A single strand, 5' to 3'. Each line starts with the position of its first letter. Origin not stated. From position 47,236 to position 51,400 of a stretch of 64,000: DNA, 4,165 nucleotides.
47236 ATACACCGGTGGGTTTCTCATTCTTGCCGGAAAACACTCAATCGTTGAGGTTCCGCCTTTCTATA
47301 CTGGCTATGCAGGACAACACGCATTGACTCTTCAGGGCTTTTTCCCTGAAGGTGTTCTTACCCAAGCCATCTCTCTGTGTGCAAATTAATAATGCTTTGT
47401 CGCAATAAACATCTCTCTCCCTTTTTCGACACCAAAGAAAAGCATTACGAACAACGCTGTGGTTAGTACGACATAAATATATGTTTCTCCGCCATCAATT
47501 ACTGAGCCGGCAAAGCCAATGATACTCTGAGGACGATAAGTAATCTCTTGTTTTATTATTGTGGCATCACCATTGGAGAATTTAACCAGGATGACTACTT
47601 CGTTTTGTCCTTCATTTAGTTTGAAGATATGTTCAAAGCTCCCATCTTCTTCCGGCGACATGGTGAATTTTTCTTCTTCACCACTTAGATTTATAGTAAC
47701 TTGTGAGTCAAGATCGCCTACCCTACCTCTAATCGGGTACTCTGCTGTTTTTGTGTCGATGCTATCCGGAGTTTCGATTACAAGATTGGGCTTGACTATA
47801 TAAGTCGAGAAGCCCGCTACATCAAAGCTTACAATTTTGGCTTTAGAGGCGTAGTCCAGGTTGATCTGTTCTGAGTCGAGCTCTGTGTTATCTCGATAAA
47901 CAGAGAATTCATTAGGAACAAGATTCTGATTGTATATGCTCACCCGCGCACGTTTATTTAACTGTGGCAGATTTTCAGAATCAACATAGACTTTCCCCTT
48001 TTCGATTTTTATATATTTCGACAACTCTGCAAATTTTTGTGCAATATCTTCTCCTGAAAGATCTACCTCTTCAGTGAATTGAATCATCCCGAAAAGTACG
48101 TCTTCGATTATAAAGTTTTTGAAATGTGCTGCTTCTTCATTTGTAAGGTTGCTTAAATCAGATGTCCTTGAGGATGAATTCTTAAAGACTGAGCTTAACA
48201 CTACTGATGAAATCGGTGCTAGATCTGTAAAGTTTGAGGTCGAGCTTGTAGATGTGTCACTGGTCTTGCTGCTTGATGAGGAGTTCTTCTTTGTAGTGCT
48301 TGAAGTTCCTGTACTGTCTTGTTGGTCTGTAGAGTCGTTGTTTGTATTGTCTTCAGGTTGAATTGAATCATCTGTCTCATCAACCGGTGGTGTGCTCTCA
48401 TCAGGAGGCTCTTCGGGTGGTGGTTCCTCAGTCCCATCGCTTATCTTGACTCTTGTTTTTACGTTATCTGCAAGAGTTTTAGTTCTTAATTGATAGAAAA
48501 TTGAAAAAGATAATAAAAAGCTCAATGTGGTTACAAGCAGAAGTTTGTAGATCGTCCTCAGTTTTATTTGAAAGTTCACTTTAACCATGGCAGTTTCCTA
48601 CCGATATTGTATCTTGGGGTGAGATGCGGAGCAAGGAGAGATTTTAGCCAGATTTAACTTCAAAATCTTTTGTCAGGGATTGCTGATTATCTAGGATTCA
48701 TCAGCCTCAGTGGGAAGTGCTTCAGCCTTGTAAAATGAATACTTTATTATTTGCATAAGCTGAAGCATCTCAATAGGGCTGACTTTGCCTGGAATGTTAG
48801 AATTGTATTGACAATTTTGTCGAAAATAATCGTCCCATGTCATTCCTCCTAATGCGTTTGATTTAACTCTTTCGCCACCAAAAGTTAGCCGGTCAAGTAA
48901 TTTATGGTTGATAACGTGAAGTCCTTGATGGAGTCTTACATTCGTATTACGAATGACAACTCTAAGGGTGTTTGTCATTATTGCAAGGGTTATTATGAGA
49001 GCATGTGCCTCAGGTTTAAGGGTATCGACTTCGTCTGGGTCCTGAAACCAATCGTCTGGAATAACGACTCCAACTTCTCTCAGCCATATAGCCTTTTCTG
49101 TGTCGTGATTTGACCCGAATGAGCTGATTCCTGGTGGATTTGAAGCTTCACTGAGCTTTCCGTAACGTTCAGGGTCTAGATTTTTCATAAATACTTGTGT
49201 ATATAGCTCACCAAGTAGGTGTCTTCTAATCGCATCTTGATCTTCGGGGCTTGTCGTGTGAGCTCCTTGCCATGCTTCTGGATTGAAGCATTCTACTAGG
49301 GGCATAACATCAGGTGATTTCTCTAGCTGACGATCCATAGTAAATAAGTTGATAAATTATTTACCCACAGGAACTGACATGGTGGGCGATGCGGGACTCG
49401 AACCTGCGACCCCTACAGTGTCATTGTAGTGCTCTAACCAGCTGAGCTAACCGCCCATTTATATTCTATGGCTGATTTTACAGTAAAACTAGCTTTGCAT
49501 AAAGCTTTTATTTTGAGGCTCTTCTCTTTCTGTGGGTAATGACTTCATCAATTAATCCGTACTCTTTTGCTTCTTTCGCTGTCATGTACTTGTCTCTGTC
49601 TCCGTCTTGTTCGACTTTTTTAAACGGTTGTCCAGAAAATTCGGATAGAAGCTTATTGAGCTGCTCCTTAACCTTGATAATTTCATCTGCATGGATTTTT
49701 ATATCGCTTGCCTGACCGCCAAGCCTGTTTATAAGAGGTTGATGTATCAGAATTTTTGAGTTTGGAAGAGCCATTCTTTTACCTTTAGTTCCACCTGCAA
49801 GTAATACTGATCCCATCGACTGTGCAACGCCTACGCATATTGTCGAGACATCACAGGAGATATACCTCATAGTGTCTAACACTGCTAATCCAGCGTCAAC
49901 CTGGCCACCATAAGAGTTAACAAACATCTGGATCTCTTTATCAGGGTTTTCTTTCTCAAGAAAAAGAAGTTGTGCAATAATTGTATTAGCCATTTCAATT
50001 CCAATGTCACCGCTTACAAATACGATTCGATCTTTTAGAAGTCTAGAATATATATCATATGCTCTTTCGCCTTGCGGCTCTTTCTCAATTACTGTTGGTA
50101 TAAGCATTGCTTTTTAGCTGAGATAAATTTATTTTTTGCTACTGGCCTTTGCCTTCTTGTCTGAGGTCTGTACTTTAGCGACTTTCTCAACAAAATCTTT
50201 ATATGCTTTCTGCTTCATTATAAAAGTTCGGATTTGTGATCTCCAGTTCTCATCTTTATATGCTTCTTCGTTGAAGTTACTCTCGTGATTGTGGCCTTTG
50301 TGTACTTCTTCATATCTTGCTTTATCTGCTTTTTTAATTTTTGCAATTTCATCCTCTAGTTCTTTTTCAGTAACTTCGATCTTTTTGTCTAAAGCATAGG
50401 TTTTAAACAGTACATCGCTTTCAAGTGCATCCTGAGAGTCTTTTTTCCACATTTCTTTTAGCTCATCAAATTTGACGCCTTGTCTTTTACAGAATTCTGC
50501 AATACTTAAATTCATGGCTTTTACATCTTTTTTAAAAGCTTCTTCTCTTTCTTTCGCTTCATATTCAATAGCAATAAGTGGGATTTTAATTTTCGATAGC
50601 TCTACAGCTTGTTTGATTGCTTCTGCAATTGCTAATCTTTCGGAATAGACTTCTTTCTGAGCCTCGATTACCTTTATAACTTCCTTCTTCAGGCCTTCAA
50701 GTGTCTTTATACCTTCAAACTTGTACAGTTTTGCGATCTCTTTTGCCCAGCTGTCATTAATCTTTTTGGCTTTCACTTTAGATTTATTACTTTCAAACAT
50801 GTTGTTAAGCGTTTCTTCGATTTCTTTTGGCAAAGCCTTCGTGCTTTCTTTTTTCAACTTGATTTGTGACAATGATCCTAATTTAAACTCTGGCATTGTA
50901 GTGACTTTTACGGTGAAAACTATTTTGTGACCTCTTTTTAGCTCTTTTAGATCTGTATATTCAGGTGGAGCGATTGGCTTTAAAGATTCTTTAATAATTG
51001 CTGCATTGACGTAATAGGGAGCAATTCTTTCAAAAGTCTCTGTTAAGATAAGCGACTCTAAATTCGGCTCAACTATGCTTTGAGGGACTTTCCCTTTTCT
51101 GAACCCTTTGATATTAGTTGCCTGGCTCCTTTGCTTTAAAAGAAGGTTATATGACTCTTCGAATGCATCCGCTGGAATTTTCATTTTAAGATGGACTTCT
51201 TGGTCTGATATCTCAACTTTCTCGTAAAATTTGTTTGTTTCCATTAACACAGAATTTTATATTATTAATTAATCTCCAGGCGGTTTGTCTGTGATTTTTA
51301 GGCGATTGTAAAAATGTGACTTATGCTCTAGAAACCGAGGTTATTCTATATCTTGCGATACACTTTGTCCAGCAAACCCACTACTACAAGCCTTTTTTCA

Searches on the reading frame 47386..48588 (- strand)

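Call 59: search_protein_families(library=pfam, proteins=[window:47386-48588:-], max_evalue=0.0001)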
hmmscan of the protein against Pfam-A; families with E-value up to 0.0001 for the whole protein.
window:47386-48588:- (400 aa): 2 families
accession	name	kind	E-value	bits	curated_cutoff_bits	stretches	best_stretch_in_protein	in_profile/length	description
PF04096.20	Nucleoporin2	-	2.8e-08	34.5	28.4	1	141-257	9-131/148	Nup98-96 autopeptidase S59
PF09136.16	Glucodextran_B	-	5.8e-07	29.8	27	1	267-350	1-80/83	Glucodextranase, domain B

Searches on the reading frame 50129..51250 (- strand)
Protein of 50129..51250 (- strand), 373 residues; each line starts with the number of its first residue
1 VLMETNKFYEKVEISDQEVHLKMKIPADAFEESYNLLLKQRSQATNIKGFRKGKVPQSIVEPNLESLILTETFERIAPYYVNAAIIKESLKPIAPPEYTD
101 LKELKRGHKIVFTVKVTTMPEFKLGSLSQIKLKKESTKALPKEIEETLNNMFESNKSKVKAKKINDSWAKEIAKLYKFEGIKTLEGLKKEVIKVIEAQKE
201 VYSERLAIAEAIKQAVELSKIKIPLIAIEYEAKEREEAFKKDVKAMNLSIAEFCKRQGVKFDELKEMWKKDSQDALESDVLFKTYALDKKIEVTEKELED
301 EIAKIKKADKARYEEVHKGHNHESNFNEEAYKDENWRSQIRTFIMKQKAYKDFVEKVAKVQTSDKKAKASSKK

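Call 59: search_protein_families(library=pfam, proteins=[window:50129-51250:-], max_evalue=0.0001)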
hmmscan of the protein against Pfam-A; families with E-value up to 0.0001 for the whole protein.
window:50129-51250:- (373 aa): 2 families
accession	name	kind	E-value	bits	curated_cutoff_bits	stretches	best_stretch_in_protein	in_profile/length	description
PF05697.18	Trigger_N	-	7.8e-29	101.3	22.2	1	13-151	7-144/144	Bacterial trigger factor protein (TF)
PF05698.19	Trigger_C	-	1.3e-10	42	22.7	1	183-318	1-136/162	Bacterial trigger factor protein (TF) C-terminus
